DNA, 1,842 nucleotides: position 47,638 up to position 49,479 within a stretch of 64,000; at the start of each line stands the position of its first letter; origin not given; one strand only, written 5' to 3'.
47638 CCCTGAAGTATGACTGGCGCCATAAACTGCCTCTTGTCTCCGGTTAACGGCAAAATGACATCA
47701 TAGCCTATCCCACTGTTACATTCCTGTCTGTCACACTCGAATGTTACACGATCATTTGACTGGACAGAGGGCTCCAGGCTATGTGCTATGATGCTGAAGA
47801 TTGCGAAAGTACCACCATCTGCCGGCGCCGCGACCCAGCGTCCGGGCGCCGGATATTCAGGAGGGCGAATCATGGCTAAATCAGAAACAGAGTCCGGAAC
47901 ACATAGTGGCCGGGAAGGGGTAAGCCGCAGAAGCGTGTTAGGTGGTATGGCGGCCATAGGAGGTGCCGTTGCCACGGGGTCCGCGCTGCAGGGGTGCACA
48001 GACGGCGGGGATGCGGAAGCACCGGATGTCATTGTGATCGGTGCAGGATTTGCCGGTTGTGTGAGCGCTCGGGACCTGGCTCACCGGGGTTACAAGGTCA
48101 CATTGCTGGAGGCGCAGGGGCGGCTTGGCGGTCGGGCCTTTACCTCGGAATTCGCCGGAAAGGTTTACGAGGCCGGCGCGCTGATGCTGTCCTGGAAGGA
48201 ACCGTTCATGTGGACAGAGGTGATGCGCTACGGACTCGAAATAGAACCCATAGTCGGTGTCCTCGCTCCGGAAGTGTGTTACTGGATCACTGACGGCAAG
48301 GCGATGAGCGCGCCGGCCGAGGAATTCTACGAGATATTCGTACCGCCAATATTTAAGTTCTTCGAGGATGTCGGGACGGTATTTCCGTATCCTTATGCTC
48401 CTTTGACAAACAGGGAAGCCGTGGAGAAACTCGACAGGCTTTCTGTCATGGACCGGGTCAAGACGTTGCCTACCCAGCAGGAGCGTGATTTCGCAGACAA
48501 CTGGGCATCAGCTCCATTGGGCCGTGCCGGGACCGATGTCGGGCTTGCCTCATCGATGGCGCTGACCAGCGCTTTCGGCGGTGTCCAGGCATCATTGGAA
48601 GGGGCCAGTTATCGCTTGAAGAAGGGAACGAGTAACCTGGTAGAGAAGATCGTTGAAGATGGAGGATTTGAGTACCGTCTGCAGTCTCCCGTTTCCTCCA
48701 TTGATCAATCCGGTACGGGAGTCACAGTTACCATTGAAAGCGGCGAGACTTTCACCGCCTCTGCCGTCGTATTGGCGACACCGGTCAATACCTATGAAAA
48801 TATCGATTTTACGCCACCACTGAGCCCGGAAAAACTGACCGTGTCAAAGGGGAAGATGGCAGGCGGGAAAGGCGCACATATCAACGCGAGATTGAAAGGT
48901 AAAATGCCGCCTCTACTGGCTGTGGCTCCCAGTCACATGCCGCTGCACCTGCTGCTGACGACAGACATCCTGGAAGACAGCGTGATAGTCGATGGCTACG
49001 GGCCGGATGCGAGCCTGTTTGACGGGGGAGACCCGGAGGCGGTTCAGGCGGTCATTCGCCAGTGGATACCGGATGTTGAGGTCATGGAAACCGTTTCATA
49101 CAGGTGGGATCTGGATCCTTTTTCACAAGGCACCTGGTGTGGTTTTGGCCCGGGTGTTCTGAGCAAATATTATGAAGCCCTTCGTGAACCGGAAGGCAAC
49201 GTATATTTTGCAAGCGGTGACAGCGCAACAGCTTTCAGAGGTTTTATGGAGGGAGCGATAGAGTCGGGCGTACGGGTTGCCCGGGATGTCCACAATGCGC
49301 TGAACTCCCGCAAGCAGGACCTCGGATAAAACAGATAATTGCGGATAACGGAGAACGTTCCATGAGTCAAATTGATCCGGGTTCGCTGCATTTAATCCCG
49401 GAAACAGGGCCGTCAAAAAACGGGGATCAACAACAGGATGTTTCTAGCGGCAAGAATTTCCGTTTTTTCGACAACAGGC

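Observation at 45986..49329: Candidate membrane-tethered periplasmic amine dehydrogenase system: Tat-lipoprotein flavin amine oxidoreductase, lipoprotein cytochrome c and MFS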

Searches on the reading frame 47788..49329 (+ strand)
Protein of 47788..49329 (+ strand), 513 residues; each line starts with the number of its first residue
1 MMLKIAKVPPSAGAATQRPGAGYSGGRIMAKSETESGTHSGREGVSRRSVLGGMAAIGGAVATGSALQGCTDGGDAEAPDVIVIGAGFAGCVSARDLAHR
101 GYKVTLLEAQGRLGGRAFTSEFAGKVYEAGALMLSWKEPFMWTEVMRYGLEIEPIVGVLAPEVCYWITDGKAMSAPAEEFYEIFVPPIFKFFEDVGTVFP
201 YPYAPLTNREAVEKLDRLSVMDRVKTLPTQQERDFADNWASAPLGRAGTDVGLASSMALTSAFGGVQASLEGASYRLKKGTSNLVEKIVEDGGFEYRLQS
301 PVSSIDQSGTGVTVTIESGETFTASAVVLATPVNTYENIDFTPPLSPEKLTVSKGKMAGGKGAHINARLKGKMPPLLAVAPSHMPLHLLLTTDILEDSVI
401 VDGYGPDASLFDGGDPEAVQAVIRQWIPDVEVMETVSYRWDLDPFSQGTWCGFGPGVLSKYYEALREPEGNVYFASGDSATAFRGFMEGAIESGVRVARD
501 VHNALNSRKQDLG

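Call 3: search_protein_families(library=pfam, proteins=[window:47788-49329:+])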
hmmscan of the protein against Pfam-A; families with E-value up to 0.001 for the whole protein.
window:47788-49329:+ (513 aa): 13 families
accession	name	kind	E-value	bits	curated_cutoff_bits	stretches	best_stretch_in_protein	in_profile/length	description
PF01593.30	Amino_oxidase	-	5.5e-48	164.8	19.8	1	88-501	1-442/443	Flavin containing amine oxidoreductase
PF01266.30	DAO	-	7.7e-17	62.3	27.9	1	80-479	1-336/353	FAD dependent oxidoreductase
PF13450.12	NAD_binding_8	-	1.8e-12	47.8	21.9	1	83-132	1-50/68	NAD(P)-binding Rossmann-like domain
PF07992.20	Pyr_redox_2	-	1.8e-10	41.1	26.1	1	80-134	2-57/291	Pyridine nucleotide-disulphide oxidoreductase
PF00070.33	Pyr_redox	-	4.2e-08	34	22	1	81-123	2-43/82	Pyridine nucleotide-disulphide oxidoreductase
PF00890.30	FAD_binding_2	-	4.2e-08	33.2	20.4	1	80-120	1-41/414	FAD binding domain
PF03486.20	HI0933_like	-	1.8e-07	31.3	50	1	80-116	2-38/244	HI0933-like protein Rossmann domain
PF12831.13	FAD_oxidored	-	1.4e-06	28.3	27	1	80-117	1-38/416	FAD dependent oxidoreductase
PF05834.18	Lycopene_cycl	-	1.5e-05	24.7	23.4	0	80-113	1-36/380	Lycopene cyclase protein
PF01134.28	GIDA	-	4e-05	23.3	22.1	1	80-109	1-30/391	Glucose inhibited division protein A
PF13454.12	NAD_binding_9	-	8.5e-05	23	21.8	0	298-331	119-152/155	FAD-NAD(P)-binding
PF01946.23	Thi4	-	0.00039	20.2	26.2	1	79-117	18-57/235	Thi4 family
PF01494.25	FAD_binding_3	-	0.0008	19.2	22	0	80-110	3-33/349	FAD binding domain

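Call 4: search_protein_families(library=ncbifam, proteins=[window:47788-49329:+])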
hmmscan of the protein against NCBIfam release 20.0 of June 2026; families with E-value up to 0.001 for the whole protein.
window:47788-49329:+ (513 aa): 64 families (the best 25 are shown)
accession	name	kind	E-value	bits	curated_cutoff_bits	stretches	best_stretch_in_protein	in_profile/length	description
TIGR03467.1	HpnE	equivalog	5.3e-16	59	283.05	1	81-121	1-41/430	hydroxysqualene dehydroxylase HpnE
NF045637.1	carotdesatCrtDProt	equivalog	1.8e-13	49.8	580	1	81-137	1-57/485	1-hydroxycarotenoid 3,4-desaturase CrtD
TIGR02734.1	crtI_fam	subfamily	2e-12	46.6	238.1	1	81-130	1-50/504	phytoene desaturase family protein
NF005560.0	PRK07233.1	equivalog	3.5e-11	42.6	252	1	81-127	3-49/435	hypothetical protein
TIGR03197.1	MnmC_Cterm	equivalog_domain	1.6e-10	40.6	174.2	1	80-117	1-38/400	FAD-dependent 5-carboxymethylaminomethyl-2-thiouridine(34) oxidoreductase MnmC1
NF008841.0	PRK11883.1-1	equivalog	8.4e-10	38.1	517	1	79-131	4-59/453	protoporphyrinogen oxidase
NF002480.1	PRK01747.1-1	equivalog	7.5e-09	34.5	540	1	76-114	246-284/645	bifunctional tRNA (5-methylaminomethyl-2-thiouridine)(34)-methyltransferase MnmC2/FAD-dependent 5-carboxymethylaminomethyl-2-thiouridine(34)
NF058655.1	CrtID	equivalog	2.7e-08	33.1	640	1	81-130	1-50/478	bifunctional phytoene desaturase/3,4-desaturase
TIGR00562.1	proto_IX_ox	equivalog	6.9e-08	31.5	97.85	1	80-151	4-77/470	protoporphyrinogen oxidase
TIGR02032.1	GG-red-SF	subfamily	7.9e-08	32.3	158.8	1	80-110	2-32/297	geranylgeranyl reductase family protein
NF005547.0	PRK07208.1-3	equivalog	1.6e-07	30.4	380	1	80-120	6-46/465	hypothetical protein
TIGR00275.1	TIGR00275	subfamily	1.8e-07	30.3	183.8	1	81-114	1-34/401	aminoacetone oxidase family FAD-binding enzyme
TIGR02733.1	desat_CrtD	equivalog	2.4e-07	29.8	549.7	1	80-133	3-56/492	C-3',4' desaturase CrtD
NF006021.0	PRK08163.1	equivalog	3.6e-07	29.5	459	0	78-114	5-41/398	3-hydroxybenzoate 6-monooxygenase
NF045765.1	PhenlGlyoxDHPadH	equivalog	7.3e-07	28.4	475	0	279-335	185-241/416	NADH-dependent phenylglyoxylate dehydrogenase subunit epsilon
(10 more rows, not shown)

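Call 5: search_solved_structures(query=window:47869-49329:+, max_evalue=0.001, show_alignments=3)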
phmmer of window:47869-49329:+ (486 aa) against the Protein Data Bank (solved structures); distinct sequences matched with E-value up to 0.001: 112 (the best 60 are shown).
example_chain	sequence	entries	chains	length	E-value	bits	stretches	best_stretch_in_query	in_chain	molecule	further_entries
7u6l_A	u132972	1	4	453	9.2e-89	301.5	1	52-478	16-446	Amine oxidase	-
7e7h_A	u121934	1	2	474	8.8e-88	298.3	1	51-478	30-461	Amino_oxidase domain-containing protein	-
7kho_A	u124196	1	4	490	7.4e-75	255.7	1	16-479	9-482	Amine oxidase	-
5ttj_A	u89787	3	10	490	1.3e-74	254.8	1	16-479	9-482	Amine oxidase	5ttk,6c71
7khn_A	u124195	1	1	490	3.5e-74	253.4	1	16-479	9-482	Amine oxidase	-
7c49_A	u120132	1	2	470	6.8e-74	252.5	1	24-479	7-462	Amine oxidase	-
8dq7_A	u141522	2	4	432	9.9e-73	248.7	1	53-478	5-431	Amine oxidase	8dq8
7c4a_A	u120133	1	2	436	5.9e-72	246.1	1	53-478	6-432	Amine oxidase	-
8dsv_A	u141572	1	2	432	9.2e-72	245.5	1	53-478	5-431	FAD-dependent oxidoreductase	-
8een_B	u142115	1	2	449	9.1e-57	196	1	53-483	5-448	Amine oxidase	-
8eef_A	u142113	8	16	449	1.6e-56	195.2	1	53-483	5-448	Amine oxidase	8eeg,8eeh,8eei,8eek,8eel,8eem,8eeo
8eej_B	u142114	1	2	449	1.7e-56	195.1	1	53-483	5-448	Amine oxidase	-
6cr0_A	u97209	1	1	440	2.4e-52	181.5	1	52-477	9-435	(S)-6-hydroxynicotine oxidase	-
3k7m_X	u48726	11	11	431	8.2e-40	140.1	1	53-467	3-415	6-hydroxy-L-nicotine oxidase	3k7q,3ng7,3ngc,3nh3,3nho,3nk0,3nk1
3k7t_A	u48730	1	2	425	9.8e-40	139.9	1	53-467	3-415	6-hydroxy-L-nicotine oxidase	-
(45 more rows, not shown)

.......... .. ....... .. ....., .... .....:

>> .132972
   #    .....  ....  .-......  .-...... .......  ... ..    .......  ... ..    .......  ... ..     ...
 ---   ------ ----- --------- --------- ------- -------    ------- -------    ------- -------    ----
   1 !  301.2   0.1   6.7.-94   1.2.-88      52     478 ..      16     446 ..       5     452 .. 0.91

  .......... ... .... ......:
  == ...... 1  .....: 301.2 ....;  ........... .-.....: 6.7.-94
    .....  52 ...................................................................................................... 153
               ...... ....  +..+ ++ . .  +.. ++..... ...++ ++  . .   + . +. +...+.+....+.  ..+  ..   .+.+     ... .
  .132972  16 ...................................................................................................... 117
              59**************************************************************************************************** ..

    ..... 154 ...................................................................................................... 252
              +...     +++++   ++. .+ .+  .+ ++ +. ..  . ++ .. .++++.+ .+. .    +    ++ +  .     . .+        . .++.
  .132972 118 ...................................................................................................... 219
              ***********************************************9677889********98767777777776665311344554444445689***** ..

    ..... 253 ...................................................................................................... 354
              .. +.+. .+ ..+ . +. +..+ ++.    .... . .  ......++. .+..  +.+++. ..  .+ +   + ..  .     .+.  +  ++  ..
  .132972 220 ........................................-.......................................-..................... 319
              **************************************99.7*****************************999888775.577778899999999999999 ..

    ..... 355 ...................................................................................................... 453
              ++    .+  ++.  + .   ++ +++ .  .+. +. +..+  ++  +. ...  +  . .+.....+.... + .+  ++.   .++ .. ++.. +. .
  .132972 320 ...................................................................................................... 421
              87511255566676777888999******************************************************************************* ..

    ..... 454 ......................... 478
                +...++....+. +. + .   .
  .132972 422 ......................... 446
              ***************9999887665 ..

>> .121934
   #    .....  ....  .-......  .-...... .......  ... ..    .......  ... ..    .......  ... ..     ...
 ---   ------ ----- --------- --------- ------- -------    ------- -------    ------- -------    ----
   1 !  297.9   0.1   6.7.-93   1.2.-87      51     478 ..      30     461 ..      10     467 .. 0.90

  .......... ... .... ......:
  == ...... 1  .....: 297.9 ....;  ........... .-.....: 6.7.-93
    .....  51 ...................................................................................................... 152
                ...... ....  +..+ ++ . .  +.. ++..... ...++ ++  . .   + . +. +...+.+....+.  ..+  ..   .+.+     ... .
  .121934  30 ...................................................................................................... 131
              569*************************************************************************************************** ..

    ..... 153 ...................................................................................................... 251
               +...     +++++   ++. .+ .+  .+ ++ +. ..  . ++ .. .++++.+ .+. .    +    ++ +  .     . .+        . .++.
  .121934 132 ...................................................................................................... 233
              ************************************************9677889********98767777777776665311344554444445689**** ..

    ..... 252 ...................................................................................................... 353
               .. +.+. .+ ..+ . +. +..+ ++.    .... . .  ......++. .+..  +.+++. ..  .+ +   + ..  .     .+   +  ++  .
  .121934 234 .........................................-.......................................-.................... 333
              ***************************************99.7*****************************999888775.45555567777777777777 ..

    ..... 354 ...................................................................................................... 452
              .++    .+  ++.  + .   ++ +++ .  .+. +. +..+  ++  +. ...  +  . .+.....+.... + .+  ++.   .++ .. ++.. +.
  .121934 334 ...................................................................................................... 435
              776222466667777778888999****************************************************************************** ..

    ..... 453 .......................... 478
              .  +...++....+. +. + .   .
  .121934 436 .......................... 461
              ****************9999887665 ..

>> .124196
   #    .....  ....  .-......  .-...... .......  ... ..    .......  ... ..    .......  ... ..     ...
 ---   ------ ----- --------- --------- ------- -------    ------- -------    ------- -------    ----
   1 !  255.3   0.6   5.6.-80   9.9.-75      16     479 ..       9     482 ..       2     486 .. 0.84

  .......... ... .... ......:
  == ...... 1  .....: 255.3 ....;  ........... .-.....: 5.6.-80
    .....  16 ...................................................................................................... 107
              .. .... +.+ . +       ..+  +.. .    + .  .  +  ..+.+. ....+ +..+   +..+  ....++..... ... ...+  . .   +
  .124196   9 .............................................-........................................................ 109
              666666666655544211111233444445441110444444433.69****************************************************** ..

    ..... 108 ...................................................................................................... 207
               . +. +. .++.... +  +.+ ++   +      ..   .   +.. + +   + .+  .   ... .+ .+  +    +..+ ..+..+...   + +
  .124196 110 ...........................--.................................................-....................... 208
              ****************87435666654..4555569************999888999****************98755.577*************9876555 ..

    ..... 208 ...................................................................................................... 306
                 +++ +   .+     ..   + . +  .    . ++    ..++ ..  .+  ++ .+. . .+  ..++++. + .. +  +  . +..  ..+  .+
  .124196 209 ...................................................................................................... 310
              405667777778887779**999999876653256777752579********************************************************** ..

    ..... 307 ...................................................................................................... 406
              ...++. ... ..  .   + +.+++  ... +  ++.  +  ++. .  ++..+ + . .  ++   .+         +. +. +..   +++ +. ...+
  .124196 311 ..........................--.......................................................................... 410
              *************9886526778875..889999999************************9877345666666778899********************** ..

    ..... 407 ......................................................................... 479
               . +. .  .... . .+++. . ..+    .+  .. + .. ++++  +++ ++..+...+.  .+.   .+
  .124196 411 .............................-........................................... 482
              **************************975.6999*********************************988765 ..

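Call 12: find_homologous_proteins(query=window:47872-49329:+, max_evalue=1e-20)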
Query window:47872-49329:+ (485 aa): 145 proteins with E <= 1e-20 among 8000 candidates; the best 120 are listed.
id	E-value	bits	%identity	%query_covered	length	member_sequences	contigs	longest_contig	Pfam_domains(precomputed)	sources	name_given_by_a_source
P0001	0.0e+0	1078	98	100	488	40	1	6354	PF01266.31,PF01593.31,PF13450.13,PF00890.31,PF07992.21,PF00070.34,PF03486.21,PF05834.19,PF01134.29,PF12831.14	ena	-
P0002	6.6e-295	996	90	99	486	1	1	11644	PF01266.31,PF01593.31,PF13450.13,PF00890.31,PF07992.21,PF00070.34,PF03486.21,PF13454.13,PF05834.19,PF12831.14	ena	-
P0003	4.6e-292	987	90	99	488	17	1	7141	PF01266.31,PF01593.31,PF13450.13,PF00890.31,PF07992.21,PF00070.34,PF03486.21,PF05834.19,PF12831.14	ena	-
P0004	1.0e-290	982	90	99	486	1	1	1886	PF01266.31,PF01593.31,PF13450.13,PF00890.31,PF07992.21,PF00070.34,PF03486.21,PF13454.13,PF05834.19,PF12831.14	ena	-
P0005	1.2e-290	982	90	99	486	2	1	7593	PF01266.31,PF01593.31,PF13450.13,PF00890.31,PF07992.21,PF00070.34,PF03486.21,PF05834.19,PF12831.14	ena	-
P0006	7.3e-290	980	89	99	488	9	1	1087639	PF01266.31,PF01593.31,PF13450.13,PF00890.31,PF07992.21,PF00070.34,PF03486.21,PF13454.13,PF05834.19,PF12831.14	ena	-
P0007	9.3e-289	976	89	99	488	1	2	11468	PF01266.31,PF01593.31,PF13450.13,PF00890.31,PF07992.21,PF00070.34,PF03486.21,PF05834.19,PF12831.14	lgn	-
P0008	1.0e-277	940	84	100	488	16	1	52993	PF01266.31,PF01593.31,PF13450.13,PF00890.31,PF07992.21,PF00070.34,PF03486.21,PF05834.19,PF12831.14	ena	-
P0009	8.5e-274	927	84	100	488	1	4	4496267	PF01266.31,PF01593.31,PF13450.13,PF00890.31,PF07992.21,PF00070.34,PF03486.21,PF05834.19,PF12831.14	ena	-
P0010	4.7e-257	871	78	99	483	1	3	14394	PF01266.31,PF01593.31,PF13450.13,PF00890.31,PF07992.21,PF00070.34,PF03486.21,PF05834.19,PF01494.26,PF12831.14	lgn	-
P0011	1.1e-252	857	78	99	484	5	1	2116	PF01266.31,PF01593.31,PF13450.13,PF00890.31,PF07992.21,PF00070.34,PF03486.21,PF05834.19,PF12831.14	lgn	-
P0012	3.6e-252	855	77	99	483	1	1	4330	PF01266.31,PF01593.31,PF13450.13,PF00890.31,PF07992.21,PF00070.34,PF03486.21,PF05834.19,PF12831.14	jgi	jgi:pseudooxynicotine oxidase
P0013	3.2e-245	832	75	99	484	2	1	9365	PF01266.31,PF01593.31,PF13450.13,PF00890.31,PF07992.21,PF00070.34,PF03486.21,PF05834.19,PF12831.14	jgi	jgi:pseudooxynicotine oxidase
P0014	6.4e-224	762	71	96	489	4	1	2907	PF01266.31,PF01593.31,PF13450.13,PF00890.31,PF07992.21,PF00070.34,PF03486.21,PF05834.19,PF01134.29,PF12831.14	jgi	jgi:monoamine oxidase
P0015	1.6e-217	741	67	99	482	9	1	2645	PF01266.31,PF01593.31,PF13450.13,PF00890.31,PF07992.21,PF03486.21,PF05834.19,PF12831.14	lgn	-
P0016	2.9e-205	701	65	99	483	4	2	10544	PF01266.31,PF01593.31,PF13450.13,PF00890.31,PF07992.21,PF00070.34,PF03486.21,PF01134.29,PF12831.14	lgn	-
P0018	1.4e-199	682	61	99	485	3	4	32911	PF01266.31,PF01593.31,PF13450.13,PF00890.31,PF07992.21,PF00070.34,PF03486.21,PF12831.14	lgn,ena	-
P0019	2.1e-197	675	64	96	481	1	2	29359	PF01266.31,PF01593.31,PF13450.13,PF00890.31,PF07992.21,PF00070.34,PF03486.21,PF12831.14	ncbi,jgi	ncbi:MAG: hypothetical protein RL268_11 [Pseudomonadota bacterium]|jgi:monoamine oxidase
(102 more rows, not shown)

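Call 15: find_encoding_contigs(protein=P0009, flank=10000, max_places=3)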
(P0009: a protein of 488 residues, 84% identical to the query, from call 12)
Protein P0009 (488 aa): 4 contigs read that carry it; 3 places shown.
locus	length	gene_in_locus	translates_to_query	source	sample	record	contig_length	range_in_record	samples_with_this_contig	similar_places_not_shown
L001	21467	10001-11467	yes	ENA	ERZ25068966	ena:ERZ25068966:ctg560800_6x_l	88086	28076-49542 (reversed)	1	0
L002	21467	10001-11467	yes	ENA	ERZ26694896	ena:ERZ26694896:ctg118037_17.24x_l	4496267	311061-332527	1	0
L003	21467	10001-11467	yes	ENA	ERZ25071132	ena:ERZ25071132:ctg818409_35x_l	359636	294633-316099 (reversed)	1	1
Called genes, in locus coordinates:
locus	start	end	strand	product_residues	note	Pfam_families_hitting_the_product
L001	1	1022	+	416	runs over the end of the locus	PF00355:Rieske, PF00848:Ring_hydroxyl_A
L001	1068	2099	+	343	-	PF19328:DAP_DH_C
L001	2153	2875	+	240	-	PF01717:Meth_synt_2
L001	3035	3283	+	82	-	PF01717:Meth_synt_2 (weak)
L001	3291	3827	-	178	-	PF01936:NYN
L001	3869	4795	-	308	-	PF00135:COesterase (weak), PF20434:BD-FAE, PF07859:Abhydrolase_3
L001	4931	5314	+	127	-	-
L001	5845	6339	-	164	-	PF00848:Ring_hydroxyl_A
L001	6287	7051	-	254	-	PF00355:Rieske, PF00848:Ring_hydroxyl_A (weak)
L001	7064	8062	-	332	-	PF00903:Glyoxalase (weak), PF22632:BphC_D1, PF00903:Glyoxalase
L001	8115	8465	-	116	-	PF13442:Cytochrome_CBB3 (faint), PF00034:Cytochrom_C (faint)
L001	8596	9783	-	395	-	PF07690:MFS_1, PF00083:Sugar_tr (faint), PF07690:MFS_1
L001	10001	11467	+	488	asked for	PF00070:Pyr_redox (faint), PF00890:FAD_binding_2 (weak), PF01266:DAO, PF01593:Amino_oxidase, PF03486:HI0933_like (faint), PF07992:Pyr_redox_2 (weak), PF12831:FAD_oxidored (weak), PF13450:NAD_binding_8, +1 more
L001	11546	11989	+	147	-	PF13924:Lipocalin_5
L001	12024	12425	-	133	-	PF12973:Cupin_7 (weak), PF00190:Cupin_1 (weak), PF07883:Cupin_2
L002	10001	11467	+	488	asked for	PF00070:Pyr_redox (faint), PF00890:FAD_binding_2 (weak), PF01266:DAO, PF01593:Amino_oxidase, PF03486:HI0933_like (faint), PF07992:Pyr_redox_2 (weak), PF12831:FAD_oxidored (weak), PF13450:NAD_binding_8, +1 more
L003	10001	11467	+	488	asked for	PF00070:Pyr_redox (faint), PF00890:FAD_binding_2 (weak), PF01266:DAO, PF01593:Amino_oxidase, PF03486:HI0933_like (faint), PF07992:Pyr_redox_2 (weak), PF12831:FAD_oxidored (weak), PF13450:NAD_binding_8, +1 more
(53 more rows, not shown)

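Call 16: find_encoding_contigs(protein=P0018, flank=10000, max_places=3)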
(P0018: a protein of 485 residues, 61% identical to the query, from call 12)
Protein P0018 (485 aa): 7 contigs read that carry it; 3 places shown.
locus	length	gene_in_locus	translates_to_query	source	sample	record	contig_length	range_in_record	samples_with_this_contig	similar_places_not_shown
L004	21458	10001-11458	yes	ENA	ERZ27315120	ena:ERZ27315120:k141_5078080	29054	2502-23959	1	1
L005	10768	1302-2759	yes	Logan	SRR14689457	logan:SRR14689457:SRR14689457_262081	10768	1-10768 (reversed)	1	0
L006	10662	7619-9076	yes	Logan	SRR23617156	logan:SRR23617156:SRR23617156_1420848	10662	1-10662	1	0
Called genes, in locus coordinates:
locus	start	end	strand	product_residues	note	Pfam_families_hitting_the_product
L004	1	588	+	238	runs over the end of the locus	PF00665:rve (faint), PF13610:DDE_Tnp_IS240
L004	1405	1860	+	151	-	PF00034:Cytochrom_C (faint)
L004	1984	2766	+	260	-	PF01557:FAA_hydrolase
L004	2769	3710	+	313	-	PF01118:Semialdhyde_dh (weak), PF09290:AcetDehyd-dimer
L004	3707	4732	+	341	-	PF00682:HMGL-like, PF07836:DmpG_comm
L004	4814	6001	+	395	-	PF07690:MFS_1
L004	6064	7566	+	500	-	PF00171:Aldedh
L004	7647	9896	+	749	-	PF07715:Plug, PF00593:TonB_dep_Rec_b-barrel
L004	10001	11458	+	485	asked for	PF07992:Pyr_redox_2 (weak), PF00070:Pyr_redox (faint), PF00890:FAD_binding_2 (weak), PF01266:DAO, PF03486:HI0933_like (faint), PF12831:FAD_oxidored (weak), PF13450:NAD_binding_8, PF01593:Amino_oxidase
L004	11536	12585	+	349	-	PF00296:Bac_luciferase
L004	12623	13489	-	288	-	PF00196:GerE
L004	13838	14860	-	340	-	-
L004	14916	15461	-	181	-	PF01936:NYN (weak)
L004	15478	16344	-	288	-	PF00135:COesterase (faint), PF20434:BD-FAE, PF07859:Abhydrolase_3, PF12697:Abhydrolase_6 (weak)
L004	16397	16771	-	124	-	-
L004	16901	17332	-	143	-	PF13924:Lipocalin_5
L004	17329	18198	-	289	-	PF00561:Abhydrolase_1, PF02230:Abhydrolase_2 (faint), PF12146:Hydrolase_4 (weak), PF12697:Abhydrolase_6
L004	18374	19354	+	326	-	PF22632:BphC_D1, PF00903:Glyoxalase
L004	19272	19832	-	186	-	PF16177:ACAS_N, PF13193:AMP-binding_C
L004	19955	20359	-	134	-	PF01042:Ribonuc_L-PSP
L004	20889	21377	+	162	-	PF01613:Flavin_Reduct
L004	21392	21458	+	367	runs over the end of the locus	PF00926:DHBP_synthase, PF00925:GTP_cyclohydro2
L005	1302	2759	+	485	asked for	PF07992:Pyr_redox_2 (weak), PF00070:Pyr_redox (faint), PF00890:FAD_binding_2 (weak), PF01266:DAO, PF03486:HI0933_like (faint), PF12831:FAD_oxidored (weak), PF13450:NAD_binding_8, PF01593:Amino_oxidase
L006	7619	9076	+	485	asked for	PF07992:Pyr_redox_2 (weak), PF00070:Pyr_redox (faint), PF00890:FAD_binding_2 (weak), PF01266:DAO, PF03486:HI0933_like (faint), PF12831:FAD_oxidored (weak), PF13450:NAD_binding_8, PF01593:Amino_oxidase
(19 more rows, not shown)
